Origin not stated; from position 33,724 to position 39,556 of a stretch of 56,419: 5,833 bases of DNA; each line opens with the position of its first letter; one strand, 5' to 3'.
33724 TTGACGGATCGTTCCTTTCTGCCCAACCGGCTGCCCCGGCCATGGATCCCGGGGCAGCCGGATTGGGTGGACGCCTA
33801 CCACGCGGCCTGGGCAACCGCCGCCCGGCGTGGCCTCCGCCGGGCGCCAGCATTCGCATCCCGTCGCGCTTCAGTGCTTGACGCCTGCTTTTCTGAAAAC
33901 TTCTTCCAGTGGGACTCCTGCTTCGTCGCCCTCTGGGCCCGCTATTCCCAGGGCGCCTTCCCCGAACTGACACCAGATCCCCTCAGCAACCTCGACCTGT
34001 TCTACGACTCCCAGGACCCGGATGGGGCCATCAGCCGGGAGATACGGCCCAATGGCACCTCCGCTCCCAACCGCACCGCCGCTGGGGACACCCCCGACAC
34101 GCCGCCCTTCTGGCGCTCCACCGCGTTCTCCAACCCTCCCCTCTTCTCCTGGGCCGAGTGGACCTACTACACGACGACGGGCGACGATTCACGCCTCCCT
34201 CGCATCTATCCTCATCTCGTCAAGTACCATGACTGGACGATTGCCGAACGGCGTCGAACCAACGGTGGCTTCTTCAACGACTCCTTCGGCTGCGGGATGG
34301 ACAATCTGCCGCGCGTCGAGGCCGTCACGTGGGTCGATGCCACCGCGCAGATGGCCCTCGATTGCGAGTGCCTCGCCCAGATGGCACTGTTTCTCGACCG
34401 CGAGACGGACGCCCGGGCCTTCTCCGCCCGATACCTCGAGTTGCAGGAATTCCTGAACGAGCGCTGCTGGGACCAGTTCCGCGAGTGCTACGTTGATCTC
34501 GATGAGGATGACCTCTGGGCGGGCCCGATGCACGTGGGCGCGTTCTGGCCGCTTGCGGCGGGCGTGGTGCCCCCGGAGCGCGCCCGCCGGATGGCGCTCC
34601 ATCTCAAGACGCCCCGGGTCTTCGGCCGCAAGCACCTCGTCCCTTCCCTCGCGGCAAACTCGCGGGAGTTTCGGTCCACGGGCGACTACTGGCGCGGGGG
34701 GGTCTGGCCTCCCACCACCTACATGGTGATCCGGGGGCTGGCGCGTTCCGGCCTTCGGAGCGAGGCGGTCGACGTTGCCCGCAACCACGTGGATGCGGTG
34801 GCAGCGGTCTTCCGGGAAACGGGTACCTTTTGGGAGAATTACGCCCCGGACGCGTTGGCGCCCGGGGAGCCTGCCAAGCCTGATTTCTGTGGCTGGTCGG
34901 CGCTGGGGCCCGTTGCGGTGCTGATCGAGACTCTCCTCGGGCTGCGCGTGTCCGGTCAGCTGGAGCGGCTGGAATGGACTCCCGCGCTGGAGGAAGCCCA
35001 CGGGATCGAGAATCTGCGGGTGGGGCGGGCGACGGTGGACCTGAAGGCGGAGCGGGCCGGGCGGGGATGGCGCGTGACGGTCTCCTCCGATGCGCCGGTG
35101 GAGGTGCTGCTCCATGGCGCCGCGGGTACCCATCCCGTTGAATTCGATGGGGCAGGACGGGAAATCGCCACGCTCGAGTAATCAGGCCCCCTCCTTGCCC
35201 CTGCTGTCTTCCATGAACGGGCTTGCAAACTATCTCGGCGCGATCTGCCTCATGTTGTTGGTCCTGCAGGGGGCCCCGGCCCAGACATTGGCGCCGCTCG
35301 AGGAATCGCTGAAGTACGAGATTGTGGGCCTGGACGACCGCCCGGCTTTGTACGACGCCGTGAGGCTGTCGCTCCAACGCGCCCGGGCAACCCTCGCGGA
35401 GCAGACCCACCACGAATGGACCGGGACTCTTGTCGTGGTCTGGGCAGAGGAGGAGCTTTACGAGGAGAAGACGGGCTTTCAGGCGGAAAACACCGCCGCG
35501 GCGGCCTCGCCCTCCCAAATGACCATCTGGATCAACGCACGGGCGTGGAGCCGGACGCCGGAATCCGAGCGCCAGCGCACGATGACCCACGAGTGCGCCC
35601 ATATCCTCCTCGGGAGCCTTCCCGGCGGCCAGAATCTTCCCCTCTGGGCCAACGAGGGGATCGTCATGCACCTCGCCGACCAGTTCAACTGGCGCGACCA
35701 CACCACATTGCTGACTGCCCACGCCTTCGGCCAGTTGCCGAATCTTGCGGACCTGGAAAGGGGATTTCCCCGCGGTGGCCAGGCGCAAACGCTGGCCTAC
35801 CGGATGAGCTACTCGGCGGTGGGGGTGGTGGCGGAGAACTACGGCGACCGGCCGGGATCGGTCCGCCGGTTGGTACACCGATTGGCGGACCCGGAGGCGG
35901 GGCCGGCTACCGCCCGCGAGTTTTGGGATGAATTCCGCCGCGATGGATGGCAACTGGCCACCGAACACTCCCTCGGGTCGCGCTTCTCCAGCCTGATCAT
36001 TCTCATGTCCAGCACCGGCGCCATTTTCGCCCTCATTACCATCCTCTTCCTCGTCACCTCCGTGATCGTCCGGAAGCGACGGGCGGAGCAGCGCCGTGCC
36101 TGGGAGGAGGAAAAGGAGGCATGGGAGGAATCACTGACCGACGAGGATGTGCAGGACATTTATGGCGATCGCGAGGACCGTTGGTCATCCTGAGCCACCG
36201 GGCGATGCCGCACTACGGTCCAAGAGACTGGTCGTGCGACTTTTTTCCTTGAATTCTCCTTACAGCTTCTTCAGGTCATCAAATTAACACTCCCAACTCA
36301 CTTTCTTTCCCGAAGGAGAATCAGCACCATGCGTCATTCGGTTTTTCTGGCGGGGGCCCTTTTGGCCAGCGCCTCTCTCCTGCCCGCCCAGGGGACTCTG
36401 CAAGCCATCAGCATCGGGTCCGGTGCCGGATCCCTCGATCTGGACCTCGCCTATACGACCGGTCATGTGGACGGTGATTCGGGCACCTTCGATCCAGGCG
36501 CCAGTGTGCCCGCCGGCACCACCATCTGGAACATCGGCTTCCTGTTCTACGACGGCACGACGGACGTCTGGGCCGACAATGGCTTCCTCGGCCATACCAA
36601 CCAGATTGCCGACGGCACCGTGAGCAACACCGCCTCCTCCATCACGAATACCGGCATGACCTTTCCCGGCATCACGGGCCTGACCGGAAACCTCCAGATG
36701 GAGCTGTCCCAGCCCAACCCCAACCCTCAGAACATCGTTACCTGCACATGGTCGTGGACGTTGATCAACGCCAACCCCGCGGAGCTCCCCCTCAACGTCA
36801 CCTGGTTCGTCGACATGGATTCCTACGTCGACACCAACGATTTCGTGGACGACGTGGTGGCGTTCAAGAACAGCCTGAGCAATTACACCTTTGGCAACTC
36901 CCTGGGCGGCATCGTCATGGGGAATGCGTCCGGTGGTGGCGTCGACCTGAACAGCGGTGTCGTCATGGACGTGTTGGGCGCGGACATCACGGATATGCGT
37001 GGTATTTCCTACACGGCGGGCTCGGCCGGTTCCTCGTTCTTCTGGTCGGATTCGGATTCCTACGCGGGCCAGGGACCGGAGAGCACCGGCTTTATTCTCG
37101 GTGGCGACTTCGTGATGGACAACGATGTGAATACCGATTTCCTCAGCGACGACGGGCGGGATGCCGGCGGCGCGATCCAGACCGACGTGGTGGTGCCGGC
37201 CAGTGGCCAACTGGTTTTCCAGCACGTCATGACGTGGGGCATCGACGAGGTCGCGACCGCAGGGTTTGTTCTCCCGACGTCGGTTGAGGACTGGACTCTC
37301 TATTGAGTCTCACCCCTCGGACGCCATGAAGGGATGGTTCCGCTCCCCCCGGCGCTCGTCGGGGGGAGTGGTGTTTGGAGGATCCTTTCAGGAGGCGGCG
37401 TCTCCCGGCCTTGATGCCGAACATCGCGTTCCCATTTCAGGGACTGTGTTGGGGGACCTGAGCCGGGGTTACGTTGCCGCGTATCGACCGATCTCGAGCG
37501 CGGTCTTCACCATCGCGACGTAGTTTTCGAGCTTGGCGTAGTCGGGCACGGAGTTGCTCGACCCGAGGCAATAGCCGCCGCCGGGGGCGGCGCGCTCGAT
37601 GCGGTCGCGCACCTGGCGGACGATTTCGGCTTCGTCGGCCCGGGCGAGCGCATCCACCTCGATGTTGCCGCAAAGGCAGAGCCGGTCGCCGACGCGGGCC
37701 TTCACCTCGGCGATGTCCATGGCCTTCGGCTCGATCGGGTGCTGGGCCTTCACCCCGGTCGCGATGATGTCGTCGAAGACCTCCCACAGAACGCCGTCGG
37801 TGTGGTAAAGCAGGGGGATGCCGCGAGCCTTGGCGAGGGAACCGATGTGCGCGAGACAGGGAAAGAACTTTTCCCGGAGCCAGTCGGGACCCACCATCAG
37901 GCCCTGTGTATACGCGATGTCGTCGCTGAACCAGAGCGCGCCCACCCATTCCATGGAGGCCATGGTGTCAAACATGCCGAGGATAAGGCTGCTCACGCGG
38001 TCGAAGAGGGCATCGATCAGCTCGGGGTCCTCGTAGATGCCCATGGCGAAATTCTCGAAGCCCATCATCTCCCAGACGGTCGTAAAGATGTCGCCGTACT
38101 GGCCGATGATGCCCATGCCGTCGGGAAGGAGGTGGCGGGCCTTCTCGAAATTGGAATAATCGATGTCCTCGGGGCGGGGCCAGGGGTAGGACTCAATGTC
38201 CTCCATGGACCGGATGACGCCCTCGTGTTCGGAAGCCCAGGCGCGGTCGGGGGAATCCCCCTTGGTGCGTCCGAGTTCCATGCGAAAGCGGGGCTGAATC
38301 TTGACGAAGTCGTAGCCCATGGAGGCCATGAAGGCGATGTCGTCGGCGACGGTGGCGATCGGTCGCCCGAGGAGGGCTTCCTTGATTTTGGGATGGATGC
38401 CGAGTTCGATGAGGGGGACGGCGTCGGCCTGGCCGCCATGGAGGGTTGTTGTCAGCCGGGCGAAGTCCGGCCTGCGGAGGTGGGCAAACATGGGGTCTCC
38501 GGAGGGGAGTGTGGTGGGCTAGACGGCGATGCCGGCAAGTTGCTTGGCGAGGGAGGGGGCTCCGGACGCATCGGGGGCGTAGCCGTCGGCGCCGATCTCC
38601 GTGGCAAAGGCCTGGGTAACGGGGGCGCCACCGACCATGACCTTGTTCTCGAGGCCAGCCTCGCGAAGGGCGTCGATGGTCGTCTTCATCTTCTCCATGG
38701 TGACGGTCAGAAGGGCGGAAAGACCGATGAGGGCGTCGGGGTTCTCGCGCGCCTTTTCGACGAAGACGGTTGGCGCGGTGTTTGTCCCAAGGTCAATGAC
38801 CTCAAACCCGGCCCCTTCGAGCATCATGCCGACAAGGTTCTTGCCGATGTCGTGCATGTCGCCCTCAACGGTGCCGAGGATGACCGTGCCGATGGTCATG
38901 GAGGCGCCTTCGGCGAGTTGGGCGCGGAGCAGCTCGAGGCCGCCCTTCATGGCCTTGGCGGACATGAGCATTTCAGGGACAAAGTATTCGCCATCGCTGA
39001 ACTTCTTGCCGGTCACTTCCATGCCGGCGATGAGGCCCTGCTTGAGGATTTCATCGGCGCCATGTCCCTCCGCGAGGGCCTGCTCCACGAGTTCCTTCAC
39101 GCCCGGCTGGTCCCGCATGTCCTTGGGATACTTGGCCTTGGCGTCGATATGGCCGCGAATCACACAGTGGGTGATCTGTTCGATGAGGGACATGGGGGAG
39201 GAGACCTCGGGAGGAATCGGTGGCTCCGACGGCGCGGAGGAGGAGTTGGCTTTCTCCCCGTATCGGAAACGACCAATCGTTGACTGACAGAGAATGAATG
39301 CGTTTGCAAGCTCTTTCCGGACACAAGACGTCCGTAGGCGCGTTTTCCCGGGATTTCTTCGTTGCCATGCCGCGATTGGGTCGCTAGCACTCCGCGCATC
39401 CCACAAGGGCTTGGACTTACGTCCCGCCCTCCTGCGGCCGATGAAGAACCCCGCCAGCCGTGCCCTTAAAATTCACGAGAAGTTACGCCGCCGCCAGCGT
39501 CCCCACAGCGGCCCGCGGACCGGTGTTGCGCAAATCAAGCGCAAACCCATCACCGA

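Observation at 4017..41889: A/T-rich octamer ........(R) is massively over-represented and imposed on coding sequence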

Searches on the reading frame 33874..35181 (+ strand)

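Call 23: search_protein_families(library=pfam, proteins=[window:33874-35181:+], max_evalue=0.001)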
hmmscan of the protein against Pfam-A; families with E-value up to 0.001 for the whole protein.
window:33874-35181:+ (435 aa): 4 families
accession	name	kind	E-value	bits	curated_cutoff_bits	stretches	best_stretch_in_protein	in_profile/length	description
PF22422.2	MGH1-like_GH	-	1.1e-36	127.6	27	1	12-327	6-344/356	Mannosylglycerate hydrolase MGH1-like glycoside hydrolase domain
PF01204.24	Trehalase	-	9.5e-16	58.2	21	1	154-324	307-477/512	Trehalase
PF03200.22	Glyco_hydro_63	-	7.6e-14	51.8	22.4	2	252-344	381-485/492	Glycosyl hydrolase family 63 C-terminal domain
PF17389.8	Bac_rhamnosid6H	-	1.3e-06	28.4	24.5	1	94-238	106-243/339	Bacterial alpha-L-rhamnosidase 6 hairpin glycosidase domain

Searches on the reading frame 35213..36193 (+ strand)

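Call 23: search_protein_families(library=pfam, proteins=[window:35213-36193:+], max_evalue=0.001)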
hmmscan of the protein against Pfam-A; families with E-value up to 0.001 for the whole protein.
window:35213-36193:+ (326 aa): 1 family
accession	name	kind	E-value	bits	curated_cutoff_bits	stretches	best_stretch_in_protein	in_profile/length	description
PF13485.12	Peptidase_MA_2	-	5.1e-07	30.1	32.4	1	121-213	67-161/201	Peptidase MA superfamily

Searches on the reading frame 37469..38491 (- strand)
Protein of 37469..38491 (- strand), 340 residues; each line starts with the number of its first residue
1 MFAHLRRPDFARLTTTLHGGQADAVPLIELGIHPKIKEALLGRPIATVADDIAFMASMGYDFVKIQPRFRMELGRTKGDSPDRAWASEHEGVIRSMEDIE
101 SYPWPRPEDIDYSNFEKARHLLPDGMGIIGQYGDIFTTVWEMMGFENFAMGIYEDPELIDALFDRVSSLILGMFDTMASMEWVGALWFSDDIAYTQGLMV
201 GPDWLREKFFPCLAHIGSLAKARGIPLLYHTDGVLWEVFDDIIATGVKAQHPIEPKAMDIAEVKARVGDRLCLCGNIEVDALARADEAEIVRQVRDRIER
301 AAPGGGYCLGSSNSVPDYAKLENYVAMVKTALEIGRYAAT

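Call 25: search_protein_families(library=pfam, proteins=[window:37469-38491:-], max_evalue=0.001)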
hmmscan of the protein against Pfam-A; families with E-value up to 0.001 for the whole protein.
window:37469-38491:- (340 aa): 1 family
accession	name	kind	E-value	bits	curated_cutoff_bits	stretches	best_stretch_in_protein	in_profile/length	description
PF01208.23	URO-D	-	1e-18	67.9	23.9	1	93-331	99-343/346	Uroporphyrinogen decarboxylase (URO-D)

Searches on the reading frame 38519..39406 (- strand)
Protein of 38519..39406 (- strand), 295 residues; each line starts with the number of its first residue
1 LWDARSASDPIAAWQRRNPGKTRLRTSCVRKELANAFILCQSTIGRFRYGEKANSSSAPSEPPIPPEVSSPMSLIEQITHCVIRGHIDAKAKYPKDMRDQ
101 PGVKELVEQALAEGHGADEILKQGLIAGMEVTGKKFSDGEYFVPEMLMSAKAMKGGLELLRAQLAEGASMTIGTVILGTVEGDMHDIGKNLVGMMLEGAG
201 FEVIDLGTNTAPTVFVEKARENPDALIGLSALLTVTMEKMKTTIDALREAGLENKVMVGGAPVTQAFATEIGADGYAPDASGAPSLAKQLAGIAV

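Call 25: search_protein_families(library=pfam, proteins=[window:38519-39406:-], max_evalue=0.001)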
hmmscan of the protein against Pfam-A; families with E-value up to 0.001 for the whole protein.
window:38519-39406:- (295 aa): 2 families
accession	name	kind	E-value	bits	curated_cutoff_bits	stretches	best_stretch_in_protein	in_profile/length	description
PF02310.24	B12-binding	-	6.2e-25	87.8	32.1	1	174-280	2-116/121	B12 binding domain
PF02607.22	B12-binding_2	-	1.4e-17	64.1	23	1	99-160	13-73/74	B12 binding domain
